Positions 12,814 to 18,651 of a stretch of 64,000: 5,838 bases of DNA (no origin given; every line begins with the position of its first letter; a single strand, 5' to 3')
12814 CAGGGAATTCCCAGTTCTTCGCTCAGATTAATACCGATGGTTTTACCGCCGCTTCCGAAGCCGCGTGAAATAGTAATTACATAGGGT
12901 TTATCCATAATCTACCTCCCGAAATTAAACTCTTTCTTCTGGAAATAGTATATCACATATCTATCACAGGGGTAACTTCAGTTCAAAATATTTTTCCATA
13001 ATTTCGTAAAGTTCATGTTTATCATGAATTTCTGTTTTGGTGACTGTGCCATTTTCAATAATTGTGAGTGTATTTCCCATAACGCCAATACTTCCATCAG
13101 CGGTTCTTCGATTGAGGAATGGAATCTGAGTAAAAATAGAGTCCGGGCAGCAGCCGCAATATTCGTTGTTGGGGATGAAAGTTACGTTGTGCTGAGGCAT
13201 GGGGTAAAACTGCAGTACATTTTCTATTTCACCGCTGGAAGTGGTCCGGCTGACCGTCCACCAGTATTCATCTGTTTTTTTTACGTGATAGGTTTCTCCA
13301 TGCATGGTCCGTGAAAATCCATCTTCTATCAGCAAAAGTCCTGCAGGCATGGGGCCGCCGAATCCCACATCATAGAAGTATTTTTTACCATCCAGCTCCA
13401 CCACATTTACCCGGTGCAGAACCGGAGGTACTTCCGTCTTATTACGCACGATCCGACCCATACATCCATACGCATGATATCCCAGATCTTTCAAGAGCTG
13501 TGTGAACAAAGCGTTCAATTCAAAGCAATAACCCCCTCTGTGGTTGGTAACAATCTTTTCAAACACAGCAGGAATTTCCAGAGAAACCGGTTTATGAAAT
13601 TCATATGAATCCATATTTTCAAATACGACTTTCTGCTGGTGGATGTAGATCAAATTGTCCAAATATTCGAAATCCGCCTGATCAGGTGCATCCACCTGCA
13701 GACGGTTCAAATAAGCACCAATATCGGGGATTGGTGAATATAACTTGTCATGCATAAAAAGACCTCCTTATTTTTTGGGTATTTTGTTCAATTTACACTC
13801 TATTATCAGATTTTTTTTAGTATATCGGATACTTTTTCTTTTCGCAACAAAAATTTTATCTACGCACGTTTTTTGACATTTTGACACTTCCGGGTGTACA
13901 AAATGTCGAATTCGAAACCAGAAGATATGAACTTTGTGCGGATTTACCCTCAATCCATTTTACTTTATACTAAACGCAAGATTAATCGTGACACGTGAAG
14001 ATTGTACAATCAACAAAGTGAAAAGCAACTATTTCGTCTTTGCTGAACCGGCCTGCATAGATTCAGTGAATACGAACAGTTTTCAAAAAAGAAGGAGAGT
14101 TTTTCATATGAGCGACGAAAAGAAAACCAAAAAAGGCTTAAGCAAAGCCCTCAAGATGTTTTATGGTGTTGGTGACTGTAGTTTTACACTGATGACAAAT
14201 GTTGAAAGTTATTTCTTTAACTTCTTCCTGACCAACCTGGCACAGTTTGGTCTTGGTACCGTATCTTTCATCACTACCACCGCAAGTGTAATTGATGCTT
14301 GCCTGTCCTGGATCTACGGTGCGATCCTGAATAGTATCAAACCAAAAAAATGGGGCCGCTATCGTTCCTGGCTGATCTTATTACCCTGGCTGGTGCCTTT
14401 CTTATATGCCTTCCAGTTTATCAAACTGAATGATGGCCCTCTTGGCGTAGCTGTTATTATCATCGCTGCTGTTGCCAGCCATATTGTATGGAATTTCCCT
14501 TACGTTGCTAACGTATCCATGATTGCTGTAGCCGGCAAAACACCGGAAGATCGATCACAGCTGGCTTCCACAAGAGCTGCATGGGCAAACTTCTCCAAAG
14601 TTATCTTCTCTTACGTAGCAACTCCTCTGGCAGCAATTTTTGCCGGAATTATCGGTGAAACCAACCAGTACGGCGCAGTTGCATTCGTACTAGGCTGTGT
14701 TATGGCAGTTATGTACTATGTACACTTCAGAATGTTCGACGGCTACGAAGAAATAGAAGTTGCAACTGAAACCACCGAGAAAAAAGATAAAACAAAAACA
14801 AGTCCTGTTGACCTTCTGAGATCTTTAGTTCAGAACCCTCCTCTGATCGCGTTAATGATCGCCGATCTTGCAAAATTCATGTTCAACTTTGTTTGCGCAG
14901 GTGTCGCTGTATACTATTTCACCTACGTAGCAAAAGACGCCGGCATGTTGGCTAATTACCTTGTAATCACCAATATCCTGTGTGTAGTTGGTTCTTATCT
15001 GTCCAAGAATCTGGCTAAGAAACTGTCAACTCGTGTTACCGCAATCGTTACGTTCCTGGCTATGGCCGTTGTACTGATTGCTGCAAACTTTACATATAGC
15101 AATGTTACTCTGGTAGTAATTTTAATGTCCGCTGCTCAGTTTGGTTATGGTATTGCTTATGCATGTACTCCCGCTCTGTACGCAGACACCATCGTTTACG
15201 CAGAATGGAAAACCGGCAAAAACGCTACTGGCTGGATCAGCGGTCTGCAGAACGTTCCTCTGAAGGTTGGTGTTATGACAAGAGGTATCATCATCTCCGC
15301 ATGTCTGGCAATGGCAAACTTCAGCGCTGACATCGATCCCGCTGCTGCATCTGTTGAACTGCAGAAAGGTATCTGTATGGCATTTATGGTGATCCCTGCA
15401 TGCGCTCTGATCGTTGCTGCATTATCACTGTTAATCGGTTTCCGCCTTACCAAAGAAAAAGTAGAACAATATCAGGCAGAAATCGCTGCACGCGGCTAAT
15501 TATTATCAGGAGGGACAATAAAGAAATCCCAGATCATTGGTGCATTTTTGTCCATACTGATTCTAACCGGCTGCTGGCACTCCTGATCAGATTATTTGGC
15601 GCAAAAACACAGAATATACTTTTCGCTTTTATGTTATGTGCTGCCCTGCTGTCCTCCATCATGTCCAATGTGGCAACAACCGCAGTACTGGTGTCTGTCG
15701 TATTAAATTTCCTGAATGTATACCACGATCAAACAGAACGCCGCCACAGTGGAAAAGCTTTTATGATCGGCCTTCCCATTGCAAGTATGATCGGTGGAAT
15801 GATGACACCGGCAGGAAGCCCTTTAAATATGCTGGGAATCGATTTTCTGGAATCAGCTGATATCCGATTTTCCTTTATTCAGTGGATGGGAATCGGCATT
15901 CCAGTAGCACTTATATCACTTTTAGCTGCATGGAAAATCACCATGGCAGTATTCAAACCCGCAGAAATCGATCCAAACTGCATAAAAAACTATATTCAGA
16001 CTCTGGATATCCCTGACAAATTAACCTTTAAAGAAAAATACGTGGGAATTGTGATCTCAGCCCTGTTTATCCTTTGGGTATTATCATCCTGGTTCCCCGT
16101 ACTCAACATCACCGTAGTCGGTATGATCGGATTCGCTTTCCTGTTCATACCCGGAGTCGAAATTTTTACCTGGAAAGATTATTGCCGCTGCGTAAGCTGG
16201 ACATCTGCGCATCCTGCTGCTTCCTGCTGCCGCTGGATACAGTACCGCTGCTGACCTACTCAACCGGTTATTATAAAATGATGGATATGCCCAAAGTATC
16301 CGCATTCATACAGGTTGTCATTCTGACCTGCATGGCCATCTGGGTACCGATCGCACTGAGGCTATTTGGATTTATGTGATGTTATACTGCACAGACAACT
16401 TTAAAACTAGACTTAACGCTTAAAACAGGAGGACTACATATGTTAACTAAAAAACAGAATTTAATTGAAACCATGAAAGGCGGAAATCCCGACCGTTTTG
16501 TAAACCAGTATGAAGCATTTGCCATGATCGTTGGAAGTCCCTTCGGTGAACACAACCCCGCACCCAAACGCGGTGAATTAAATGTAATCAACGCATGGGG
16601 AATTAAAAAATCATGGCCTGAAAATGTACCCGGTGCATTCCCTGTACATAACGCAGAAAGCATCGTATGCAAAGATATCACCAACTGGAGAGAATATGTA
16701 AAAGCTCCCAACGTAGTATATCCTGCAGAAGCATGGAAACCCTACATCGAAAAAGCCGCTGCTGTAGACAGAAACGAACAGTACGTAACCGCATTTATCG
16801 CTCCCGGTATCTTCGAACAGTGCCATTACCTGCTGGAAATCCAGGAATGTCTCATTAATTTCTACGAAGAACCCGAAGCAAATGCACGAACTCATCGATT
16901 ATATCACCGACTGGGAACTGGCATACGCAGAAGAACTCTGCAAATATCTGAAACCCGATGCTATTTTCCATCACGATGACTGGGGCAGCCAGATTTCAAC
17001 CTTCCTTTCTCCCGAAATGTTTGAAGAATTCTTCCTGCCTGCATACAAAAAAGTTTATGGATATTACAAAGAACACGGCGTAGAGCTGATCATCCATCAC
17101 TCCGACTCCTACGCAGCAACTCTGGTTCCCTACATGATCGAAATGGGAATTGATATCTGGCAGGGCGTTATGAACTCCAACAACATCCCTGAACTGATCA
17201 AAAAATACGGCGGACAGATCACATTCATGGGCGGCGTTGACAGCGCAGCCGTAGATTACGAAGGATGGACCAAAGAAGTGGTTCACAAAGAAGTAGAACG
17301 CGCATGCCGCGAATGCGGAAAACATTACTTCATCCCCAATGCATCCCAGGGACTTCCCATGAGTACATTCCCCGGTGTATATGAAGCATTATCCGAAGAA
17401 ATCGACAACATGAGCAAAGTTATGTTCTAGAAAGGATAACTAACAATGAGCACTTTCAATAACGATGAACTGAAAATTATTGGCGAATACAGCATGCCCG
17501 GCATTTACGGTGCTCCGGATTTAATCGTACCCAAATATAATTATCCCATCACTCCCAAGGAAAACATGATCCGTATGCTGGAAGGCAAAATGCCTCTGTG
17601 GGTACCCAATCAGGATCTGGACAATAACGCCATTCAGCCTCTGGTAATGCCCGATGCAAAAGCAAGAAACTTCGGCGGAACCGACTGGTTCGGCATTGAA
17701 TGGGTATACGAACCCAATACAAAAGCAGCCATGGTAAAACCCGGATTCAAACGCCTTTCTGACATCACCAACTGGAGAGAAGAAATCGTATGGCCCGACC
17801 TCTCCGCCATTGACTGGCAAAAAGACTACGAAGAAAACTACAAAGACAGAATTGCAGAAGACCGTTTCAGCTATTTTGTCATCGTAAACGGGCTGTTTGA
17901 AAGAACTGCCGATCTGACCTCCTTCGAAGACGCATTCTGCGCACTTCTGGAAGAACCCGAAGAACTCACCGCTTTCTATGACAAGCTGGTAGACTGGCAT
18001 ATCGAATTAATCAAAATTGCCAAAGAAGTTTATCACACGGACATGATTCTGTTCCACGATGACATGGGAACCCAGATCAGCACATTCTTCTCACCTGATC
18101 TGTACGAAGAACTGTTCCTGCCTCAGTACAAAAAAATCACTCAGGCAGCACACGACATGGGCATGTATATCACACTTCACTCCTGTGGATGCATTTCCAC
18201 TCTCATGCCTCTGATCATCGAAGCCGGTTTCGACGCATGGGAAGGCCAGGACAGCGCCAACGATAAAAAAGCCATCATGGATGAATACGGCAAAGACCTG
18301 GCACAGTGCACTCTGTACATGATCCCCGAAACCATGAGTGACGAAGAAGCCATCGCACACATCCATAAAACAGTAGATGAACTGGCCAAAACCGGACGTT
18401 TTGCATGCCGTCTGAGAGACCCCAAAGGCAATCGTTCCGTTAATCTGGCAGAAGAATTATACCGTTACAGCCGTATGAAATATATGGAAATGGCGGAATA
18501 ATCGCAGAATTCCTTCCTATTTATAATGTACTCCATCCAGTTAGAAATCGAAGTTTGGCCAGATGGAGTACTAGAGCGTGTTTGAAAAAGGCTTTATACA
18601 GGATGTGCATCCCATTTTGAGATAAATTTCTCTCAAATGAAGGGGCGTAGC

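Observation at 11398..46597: Exceptionally dense parS cluster: 6 perfect and 5 near-perfect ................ sites in 35 kb beside oriC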

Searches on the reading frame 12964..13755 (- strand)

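Call 19: search_protein_families(library=pfam, proteins=[window:12964-13755:-], max_evalue=0.00001)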
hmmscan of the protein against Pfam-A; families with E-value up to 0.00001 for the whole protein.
window:12964-13755:- (263 aa): 1 family
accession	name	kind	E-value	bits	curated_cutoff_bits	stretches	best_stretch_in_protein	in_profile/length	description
PF00797.23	Acetyltransf_2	-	1e-48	166.7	22.8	1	28-261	1-235/240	N-acetyltransferase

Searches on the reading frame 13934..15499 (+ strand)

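Call 19: search_protein_families(library=pfam, proteins=[window:13934-15499:+], max_evalue=0.00001)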
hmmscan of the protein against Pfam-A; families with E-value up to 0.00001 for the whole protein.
window:13934-15499:+ (521 aa): 2 families
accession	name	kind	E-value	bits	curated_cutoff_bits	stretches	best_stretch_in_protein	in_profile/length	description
PF13347.12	MFS_2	-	2.7e-54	184.8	27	1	76-506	1-426/427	MFS/sugar transport protein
PF07690.21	MFS_1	-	4.7e-09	36.1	33.4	1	91-420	11-323/347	Major Facilitator Superfamily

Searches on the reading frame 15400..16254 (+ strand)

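Call 19: search_protein_families(library=pfam, proteins=[window:15400-16254:+], max_evalue=0.00001)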
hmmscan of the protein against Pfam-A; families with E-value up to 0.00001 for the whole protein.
window:15400-16254:+ (284 aa): 2 families
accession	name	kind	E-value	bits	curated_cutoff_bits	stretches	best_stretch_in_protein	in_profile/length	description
PF03600.22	CitMHS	-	9.2e-22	78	31.9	1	57-268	63-249/336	Citrate transporter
PF00939.25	Na_sulph_symp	-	1.2e-16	61.3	27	1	57-262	107-316/472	Sodium:sulfate symporter transmembrane region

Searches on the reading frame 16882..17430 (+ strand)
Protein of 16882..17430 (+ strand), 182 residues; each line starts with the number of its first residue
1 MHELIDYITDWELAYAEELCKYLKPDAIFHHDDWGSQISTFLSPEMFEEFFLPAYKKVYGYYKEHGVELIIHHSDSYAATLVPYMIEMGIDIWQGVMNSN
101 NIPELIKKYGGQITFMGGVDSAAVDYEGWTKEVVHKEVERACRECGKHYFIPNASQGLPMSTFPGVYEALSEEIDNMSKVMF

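Call 19: search_protein_families(library=pfam, proteins=[window:16882-17430:+], max_evalue=0.00001)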
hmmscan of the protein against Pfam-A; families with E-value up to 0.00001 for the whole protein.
window:16882-17430:+ (182 aa): 1 family
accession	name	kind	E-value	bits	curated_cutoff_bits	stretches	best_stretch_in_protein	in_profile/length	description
PF01208.23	URO-D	-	5.2e-17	62.3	23.9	1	1-175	176-344/346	Uroporphyrinogen decarboxylase (URO-D)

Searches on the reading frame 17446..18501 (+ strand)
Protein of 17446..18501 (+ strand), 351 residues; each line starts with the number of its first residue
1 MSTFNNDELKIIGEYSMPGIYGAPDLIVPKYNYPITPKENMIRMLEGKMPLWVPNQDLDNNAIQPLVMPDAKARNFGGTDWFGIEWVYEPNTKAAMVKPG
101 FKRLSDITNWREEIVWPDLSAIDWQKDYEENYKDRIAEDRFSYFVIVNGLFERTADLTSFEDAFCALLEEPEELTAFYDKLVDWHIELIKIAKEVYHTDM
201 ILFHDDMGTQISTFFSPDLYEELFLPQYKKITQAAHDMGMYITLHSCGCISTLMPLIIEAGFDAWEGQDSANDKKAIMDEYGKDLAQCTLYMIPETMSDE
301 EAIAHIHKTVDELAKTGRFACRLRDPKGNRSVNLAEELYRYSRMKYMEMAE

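Call 19: search_protein_families(library=pfam, proteins=[window:17446-18501:+], max_evalue=0.00001)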
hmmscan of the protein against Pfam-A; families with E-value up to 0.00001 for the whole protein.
window:17446-18501:+ (351 aa): 1 family
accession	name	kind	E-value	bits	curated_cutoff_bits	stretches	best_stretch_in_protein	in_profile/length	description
PF01208.23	URO-D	-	8.3e-09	35.3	23.9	1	157-272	153-271/346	Uroporphyrinogen decarboxylase (URO-D)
